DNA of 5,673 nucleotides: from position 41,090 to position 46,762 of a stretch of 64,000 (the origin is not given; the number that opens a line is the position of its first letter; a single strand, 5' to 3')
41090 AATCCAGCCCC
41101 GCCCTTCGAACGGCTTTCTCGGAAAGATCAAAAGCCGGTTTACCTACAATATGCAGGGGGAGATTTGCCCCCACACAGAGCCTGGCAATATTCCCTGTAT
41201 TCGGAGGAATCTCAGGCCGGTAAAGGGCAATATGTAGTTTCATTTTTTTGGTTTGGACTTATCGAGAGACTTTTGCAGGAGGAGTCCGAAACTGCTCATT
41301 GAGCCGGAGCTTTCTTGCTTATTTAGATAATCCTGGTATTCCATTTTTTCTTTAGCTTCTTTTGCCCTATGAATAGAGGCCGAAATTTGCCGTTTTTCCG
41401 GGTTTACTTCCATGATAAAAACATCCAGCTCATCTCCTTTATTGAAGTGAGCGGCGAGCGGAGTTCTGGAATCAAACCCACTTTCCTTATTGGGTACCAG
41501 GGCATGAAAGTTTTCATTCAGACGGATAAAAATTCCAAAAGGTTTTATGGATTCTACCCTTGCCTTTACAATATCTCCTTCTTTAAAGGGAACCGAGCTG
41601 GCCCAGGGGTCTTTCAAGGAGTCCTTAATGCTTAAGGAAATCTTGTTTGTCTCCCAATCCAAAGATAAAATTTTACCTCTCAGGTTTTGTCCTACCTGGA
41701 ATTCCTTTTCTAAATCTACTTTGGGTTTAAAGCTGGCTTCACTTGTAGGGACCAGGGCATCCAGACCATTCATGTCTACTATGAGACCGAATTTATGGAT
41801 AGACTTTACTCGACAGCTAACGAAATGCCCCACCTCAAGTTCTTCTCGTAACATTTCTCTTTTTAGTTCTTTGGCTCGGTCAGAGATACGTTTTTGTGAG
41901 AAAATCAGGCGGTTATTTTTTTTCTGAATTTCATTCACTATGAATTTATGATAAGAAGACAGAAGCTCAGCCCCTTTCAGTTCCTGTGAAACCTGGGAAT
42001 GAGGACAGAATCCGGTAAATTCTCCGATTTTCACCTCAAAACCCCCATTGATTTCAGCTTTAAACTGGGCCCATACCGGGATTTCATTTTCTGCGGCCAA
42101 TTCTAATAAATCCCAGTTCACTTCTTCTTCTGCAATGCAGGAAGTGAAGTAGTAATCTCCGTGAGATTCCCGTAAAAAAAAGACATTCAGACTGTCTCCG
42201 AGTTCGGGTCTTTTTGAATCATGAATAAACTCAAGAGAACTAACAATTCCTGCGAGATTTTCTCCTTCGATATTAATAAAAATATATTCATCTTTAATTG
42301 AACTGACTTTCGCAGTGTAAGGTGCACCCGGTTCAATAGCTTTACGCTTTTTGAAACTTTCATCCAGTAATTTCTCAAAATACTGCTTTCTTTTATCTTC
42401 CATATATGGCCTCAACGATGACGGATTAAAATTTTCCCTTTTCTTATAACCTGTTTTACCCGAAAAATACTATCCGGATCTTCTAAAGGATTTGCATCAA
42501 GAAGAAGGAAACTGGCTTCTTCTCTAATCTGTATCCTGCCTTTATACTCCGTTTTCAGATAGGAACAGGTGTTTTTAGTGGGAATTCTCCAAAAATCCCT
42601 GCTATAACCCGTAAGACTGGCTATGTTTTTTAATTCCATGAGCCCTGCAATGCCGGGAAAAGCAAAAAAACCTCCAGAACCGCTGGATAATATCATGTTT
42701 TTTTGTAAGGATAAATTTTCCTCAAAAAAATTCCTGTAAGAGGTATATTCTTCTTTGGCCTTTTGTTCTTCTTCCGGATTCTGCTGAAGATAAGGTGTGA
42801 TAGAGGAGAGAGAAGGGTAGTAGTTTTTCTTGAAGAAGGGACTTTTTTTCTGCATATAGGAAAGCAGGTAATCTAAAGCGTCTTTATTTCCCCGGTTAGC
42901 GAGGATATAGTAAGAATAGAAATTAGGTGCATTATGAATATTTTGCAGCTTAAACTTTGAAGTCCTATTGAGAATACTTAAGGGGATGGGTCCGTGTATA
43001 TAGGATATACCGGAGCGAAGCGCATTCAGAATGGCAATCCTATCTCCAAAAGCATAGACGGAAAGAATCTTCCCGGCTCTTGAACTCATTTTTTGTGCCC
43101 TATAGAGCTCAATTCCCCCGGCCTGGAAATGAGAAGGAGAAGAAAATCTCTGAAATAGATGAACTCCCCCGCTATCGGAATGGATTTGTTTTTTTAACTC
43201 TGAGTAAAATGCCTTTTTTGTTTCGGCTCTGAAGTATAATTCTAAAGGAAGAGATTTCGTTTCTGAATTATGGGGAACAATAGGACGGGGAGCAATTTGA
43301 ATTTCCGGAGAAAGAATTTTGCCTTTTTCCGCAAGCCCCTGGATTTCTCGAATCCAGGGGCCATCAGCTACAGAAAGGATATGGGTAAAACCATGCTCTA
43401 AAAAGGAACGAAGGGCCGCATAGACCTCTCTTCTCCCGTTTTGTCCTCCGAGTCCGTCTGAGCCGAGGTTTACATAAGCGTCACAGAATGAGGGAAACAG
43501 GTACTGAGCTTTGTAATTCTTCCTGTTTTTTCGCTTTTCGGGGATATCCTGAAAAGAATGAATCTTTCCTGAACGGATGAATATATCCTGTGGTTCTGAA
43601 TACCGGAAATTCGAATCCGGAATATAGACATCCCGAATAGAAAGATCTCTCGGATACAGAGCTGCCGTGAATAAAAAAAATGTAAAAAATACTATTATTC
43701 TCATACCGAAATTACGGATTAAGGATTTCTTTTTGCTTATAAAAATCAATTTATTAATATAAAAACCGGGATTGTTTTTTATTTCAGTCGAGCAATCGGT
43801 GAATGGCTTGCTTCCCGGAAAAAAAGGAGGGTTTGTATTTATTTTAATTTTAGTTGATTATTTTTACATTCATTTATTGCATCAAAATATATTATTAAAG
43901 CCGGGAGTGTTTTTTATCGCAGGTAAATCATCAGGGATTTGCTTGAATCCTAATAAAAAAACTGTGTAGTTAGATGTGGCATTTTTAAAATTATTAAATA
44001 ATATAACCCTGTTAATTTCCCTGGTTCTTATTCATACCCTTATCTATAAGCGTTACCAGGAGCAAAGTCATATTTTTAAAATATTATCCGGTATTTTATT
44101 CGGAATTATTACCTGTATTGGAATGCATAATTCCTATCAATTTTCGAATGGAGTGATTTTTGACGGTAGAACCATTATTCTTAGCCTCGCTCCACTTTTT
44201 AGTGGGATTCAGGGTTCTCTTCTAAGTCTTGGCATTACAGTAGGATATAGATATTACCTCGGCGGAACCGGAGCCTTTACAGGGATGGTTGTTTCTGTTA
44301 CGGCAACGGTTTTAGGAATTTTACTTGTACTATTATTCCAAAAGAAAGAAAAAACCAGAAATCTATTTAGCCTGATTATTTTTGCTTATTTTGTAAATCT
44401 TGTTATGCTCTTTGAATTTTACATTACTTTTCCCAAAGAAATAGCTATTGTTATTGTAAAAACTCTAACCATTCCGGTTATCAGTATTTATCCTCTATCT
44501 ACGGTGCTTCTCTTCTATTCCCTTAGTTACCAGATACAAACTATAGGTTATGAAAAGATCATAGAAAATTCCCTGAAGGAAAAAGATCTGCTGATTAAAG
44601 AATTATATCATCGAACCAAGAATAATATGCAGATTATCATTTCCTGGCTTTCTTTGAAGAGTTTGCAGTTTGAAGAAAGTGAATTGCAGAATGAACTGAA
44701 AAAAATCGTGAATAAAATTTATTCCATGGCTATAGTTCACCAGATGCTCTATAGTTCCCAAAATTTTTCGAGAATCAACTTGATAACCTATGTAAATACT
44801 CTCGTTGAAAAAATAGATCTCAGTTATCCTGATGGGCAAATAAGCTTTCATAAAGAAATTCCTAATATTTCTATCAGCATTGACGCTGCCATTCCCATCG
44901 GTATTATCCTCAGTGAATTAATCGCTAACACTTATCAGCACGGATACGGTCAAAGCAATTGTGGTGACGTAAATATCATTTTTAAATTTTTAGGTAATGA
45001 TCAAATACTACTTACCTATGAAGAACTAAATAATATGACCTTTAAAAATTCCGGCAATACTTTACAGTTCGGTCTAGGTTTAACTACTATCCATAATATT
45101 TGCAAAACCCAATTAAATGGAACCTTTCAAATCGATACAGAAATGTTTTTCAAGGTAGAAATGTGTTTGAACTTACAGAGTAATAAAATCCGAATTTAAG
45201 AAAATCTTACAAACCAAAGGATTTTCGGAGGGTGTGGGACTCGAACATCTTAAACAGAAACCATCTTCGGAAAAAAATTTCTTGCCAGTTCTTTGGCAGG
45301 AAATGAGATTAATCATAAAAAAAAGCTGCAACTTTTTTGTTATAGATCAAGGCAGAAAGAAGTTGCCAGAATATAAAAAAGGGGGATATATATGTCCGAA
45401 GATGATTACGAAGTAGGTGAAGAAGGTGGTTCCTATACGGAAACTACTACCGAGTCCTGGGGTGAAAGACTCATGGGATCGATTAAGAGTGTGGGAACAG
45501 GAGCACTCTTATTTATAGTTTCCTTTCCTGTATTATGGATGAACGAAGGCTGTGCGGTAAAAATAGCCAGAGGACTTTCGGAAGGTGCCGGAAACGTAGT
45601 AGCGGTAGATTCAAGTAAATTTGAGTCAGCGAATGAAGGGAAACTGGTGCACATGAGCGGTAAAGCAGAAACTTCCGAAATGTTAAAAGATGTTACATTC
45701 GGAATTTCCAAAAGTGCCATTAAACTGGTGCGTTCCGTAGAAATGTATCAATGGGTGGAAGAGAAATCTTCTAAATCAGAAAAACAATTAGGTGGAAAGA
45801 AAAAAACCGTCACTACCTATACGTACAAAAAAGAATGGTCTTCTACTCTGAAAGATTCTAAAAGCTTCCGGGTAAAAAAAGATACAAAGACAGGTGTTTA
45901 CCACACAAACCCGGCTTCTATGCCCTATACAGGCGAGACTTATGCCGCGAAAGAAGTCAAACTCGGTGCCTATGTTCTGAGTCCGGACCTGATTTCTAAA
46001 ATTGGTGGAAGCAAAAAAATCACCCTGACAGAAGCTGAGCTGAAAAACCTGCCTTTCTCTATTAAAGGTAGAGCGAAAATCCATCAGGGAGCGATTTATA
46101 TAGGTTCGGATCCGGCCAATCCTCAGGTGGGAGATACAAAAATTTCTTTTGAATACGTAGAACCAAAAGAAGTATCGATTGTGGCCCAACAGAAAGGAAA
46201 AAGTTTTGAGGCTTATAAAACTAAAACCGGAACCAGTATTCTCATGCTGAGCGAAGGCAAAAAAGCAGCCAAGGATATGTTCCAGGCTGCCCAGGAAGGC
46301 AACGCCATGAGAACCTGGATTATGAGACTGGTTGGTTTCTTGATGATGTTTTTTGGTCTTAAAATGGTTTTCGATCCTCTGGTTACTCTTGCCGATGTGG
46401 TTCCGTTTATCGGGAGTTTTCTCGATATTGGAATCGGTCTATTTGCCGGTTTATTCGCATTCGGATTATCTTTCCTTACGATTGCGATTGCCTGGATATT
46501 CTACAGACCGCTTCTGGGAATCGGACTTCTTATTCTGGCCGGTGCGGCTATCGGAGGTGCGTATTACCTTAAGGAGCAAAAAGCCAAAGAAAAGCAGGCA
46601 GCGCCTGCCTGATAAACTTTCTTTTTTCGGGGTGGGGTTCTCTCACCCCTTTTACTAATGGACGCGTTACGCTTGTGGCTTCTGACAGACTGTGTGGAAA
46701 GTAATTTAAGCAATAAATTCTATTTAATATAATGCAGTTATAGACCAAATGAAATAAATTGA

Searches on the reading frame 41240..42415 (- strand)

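Call 50: search_protein_families(library=pfam, proteins=[window:41240-42415:-], max_evalue=0.0001)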
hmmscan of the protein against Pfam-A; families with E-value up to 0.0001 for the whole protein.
window:41240-42415:- (391 aa): 4 families
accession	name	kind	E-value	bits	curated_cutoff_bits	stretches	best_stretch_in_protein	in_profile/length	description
PF00575.29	S1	-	2.6e-27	95.4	22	2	193-264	2-74/74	S1 RNA binding domain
PF23459.1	S1_RRP5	-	3.9e-11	43.8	27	1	194-262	2-71/72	RRP5 S1 domain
PF21710.3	Spt6_S1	-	4.7e-08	33.7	27.5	0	191-265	12-88/91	Spt6, S1/OB domain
PF13509.12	S1_2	-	2.3e-06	28.1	21.8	0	280-334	2-48/61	S1 domain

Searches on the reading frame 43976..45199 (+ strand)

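Call 50: search_protein_families(library=pfam, proteins=[window:43976-45199:+], max_evalue=0.0001)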
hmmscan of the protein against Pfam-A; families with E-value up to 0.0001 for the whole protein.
window:43976-45199:+ (407 aa): 2 families
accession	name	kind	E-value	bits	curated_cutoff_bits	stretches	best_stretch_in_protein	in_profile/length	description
PF07568.18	HisKA_2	-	4e-19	68.9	22.3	1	209-283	1-75/76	Histidine kinase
PF07694.17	5TM-5TMR_LYT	-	1.9e-17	63.8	24.6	1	28-183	11-166/169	5TMR of 5TMR-LYT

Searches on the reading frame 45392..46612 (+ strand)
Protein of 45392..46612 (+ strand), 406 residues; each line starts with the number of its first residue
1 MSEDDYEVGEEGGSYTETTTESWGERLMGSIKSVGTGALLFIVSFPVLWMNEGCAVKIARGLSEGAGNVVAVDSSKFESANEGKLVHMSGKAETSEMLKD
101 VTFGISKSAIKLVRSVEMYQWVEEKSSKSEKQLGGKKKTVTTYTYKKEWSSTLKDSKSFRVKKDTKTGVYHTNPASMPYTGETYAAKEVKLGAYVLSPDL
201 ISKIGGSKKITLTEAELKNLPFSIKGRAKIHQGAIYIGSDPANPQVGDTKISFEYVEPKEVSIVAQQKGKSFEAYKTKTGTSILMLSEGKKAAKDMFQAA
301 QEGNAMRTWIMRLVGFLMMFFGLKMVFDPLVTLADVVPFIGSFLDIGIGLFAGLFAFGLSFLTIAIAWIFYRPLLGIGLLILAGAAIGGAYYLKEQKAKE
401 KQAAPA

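Call 51: search_protein_families(library=pfam, proteins=[window:45392-46612:+], max_evalue=0.0001)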
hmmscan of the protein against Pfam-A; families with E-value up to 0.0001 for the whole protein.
window:45392-46612:+ (406 aa): 1 family
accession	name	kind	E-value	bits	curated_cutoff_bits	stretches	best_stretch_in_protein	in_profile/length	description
PF07787.17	TMEM43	-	1.6e-84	283.6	23.3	1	118-373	1-250/250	Transmembrane protein 43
